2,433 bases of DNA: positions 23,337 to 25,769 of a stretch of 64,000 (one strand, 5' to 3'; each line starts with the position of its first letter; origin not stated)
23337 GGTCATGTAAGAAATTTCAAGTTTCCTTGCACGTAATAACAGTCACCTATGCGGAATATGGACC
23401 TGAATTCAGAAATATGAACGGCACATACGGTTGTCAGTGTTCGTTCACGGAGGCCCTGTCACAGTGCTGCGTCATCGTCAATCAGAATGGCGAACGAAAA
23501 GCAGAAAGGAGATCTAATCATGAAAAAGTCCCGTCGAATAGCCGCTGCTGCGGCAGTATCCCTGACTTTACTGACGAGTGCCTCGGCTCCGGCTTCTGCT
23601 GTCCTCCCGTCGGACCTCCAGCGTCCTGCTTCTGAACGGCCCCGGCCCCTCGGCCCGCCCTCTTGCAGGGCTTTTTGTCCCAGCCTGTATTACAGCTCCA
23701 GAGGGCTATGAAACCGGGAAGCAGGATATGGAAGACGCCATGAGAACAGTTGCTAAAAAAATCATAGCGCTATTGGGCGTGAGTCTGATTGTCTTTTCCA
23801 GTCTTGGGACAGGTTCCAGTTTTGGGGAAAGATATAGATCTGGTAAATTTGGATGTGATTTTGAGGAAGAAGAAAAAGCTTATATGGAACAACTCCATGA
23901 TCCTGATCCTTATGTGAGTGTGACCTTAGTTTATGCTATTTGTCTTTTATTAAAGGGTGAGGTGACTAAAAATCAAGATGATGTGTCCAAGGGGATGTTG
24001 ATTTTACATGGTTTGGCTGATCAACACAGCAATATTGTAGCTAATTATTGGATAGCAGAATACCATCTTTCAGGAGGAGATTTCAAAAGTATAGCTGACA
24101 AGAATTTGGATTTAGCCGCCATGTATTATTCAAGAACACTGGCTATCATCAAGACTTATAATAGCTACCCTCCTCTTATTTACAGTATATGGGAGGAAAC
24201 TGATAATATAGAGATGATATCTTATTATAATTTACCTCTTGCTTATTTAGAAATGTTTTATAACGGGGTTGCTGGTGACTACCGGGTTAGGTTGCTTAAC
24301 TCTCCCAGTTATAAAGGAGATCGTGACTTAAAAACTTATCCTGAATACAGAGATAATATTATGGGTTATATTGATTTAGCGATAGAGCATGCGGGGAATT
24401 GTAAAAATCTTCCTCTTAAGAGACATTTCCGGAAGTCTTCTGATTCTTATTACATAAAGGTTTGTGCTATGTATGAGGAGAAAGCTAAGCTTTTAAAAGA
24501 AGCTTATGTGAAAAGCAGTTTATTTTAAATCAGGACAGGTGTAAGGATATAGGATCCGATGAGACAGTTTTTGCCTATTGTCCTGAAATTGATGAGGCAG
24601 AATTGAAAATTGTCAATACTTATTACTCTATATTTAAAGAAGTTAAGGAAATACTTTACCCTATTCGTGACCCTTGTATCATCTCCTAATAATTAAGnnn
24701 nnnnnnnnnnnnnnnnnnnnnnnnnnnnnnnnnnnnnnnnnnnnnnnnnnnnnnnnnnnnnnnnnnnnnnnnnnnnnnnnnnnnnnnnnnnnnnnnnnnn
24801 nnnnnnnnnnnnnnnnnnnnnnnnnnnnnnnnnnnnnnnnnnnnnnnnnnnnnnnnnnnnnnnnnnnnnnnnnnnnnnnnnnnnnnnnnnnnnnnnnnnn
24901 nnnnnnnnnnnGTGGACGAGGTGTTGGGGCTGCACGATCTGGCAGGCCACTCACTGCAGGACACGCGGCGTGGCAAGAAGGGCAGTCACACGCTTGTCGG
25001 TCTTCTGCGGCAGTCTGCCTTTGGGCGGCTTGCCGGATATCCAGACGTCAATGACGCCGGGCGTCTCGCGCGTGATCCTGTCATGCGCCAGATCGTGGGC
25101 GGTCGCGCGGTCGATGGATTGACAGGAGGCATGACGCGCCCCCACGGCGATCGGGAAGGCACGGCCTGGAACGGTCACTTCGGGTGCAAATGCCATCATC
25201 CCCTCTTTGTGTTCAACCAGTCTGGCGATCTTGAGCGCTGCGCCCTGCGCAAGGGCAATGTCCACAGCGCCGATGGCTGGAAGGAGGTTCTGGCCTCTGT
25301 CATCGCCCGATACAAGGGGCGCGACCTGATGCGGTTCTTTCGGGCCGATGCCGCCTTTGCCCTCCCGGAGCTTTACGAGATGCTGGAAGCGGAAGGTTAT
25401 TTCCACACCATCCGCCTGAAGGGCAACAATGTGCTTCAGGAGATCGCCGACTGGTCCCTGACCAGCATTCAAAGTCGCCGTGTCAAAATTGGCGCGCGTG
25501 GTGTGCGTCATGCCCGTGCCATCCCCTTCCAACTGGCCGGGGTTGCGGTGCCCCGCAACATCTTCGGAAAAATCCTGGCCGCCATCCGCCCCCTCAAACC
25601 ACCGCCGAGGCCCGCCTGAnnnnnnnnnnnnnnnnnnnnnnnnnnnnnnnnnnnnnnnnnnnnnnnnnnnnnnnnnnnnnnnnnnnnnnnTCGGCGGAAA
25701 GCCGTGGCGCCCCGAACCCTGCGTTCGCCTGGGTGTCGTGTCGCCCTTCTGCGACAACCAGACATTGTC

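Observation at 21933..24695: Two direct copies of a discrete ~1.07-kb low-GC cassette encoding a Sel1-like secreted protein, each killed by different indels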

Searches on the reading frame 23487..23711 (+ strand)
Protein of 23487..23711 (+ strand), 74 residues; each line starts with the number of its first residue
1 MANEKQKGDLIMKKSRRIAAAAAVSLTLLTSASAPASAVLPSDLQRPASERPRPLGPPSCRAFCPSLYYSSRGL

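Call 49: search_protein_families(library=pfam, proteins=[window:23487-23711:+], max_evalue=0.01)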
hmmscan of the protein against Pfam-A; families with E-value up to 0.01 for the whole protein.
window:23487-23711:+ (74 aa): 0 families

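Call 61: find_homologous_proteins(query=window:23487-23708:+, max_evalue=1)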
Query seq(74 aa) (74 aa): 1 proteins with E <= 1 among 5 candidates.
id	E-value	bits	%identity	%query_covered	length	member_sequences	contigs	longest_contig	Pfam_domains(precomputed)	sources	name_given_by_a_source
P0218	5.0e-3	35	100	36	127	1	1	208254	-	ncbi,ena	-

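Call 64: find_encoding_contigs(protein=P0218, flank=10000, max_places=4)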
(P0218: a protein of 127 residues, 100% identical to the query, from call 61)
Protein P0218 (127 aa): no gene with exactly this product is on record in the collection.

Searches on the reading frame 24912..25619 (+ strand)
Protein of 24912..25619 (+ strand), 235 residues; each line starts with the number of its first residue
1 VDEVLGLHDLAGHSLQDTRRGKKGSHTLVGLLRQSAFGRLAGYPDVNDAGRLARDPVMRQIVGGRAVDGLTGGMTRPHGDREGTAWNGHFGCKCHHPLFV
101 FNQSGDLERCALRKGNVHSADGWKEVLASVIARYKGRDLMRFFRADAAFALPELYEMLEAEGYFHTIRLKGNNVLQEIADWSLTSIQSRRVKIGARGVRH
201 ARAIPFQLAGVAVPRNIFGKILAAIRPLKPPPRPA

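Call 49: search_protein_families(library=pfam, proteins=[window:24912-25619:+], max_evalue=0.01)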
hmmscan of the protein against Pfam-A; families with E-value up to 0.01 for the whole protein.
window:24912-25619:+ (235 aa): 2 families
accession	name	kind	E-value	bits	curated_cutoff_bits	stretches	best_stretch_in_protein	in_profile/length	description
PF13701.12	DDE_Tnp_1_4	-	3.5e-48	164.4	34.7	3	77-179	151-256/435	Transposase DDE domain group 1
PF01609.27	DDE_Tnp_1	-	6.3e-09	36.3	23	1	81-187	24-116/200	Transposase DDE domain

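Call 84: find_homologous_proteins(query=window:24912-25619:+, max_evalue=1e-20)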
Query window:24912-25619:+ (235 aa): 6686 proteins with E <= 1e-20 among 8000 candidates; the best 120 are listed.
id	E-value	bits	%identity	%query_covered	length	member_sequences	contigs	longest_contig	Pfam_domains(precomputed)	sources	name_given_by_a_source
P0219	7.2e-103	361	87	74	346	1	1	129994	PF13701.13,PF01609.28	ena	-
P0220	2.1e-101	356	98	67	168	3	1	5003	PF13701.13,PF01609.28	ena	-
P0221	2.2e-90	320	49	82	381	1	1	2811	PF13701.13,PF01609.28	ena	-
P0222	8.0e-89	315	49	82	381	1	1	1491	PF13701.13,PF01609.28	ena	-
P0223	1.1e-83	298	47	92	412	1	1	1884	PF13701.13,PF01609.28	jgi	jgi:hypothetical protein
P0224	2.5e-83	297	62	75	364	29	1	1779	PF13701.13,PF01609.28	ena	-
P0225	2.6e-83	297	61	75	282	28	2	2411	PF13701.13,PF01609.28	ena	-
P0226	1.3e-82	295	48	88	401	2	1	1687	PF13701.13,PF01609.28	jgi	jgi:hypothetical protein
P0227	8.1e-82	292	47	94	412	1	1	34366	PF13701.13,PF01609.28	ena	-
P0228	6.2e-81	289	48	83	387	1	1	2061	PF13701.13,PF01609.28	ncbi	ncbi:MAG: IS1380 family transposase, partial [Pseudomonadota bacterium]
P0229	1.2e-80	288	60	75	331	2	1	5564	PF13701.13,PF01609.28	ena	-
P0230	5.0e-80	286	86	43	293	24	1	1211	PF13701.13,PF01609.28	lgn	-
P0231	6.2e-80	286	51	61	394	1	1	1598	PF13701.13,PF01609.28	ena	-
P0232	1.4e-79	285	47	94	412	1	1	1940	PF13701.13,PF01609.28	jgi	jgi:hypothetical protein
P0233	1.7e-79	285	52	75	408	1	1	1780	PF13701.13,PF01609.28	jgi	-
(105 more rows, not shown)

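Call 85: find_encoding_contigs(protein=P0220, flank=5000, max_places=3)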
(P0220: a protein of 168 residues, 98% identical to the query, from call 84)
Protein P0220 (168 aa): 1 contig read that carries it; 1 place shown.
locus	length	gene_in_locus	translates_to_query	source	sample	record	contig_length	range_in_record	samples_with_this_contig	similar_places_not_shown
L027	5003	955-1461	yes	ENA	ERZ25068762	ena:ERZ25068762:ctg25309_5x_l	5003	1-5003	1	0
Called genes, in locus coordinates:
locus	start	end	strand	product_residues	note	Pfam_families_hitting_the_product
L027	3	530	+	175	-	?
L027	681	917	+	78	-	-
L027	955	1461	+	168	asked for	PF01609:DDE_Tnp_1, PF13701:DDE_Tnp_1_4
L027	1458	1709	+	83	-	-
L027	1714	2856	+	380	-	PF19888:DUF6361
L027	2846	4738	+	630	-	-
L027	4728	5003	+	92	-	?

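Call 86: find_encoding_contigs(protein=P0219, flank=6000, max_places=3)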
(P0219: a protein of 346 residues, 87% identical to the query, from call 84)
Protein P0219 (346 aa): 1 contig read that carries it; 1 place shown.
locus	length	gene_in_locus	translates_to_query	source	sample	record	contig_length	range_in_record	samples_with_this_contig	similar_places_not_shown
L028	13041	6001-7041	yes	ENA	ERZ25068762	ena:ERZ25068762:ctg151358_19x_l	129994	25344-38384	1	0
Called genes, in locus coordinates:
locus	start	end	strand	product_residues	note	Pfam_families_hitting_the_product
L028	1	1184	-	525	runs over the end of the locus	PF00309:Sigma54_AID, PF04963:Sigma54_CBD, PF04552:Sigma54_DBD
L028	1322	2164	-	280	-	PF00005:ABC_tran, PF13304:AAA_21 (faint), PF12399:BCA_ABC_TP_C (weak)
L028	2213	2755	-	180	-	PF03968:LptD_N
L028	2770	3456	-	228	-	PF06835:LptC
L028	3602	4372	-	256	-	PF01612:DNA_pol_A_exo1, PF13482:RNase_H_2 (weak)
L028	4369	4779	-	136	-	PF13378:MR_MLE_C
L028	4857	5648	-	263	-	PF01609:DDE_Tnp_1, PF13612:DDE_Tnp_1_3 (weak)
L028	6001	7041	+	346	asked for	PF13701:DDE_Tnp_1_4, PF01609:DDE_Tnp_1, PF13701:DDE_Tnp_1_4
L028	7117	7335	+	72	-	-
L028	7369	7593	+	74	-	-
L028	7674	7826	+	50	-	-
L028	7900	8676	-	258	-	PF21205:Rep3_C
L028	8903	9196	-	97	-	PF00872:Transposase_mut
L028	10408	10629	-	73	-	PF13340:DUF4096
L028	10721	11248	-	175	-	PF13358:DDE_3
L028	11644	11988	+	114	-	-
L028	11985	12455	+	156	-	PF01609:DDE_Tnp_1, PF13586:DDE_Tnp_1_2 (faint), PF13751:DDE_Tnp_1_6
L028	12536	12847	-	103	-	-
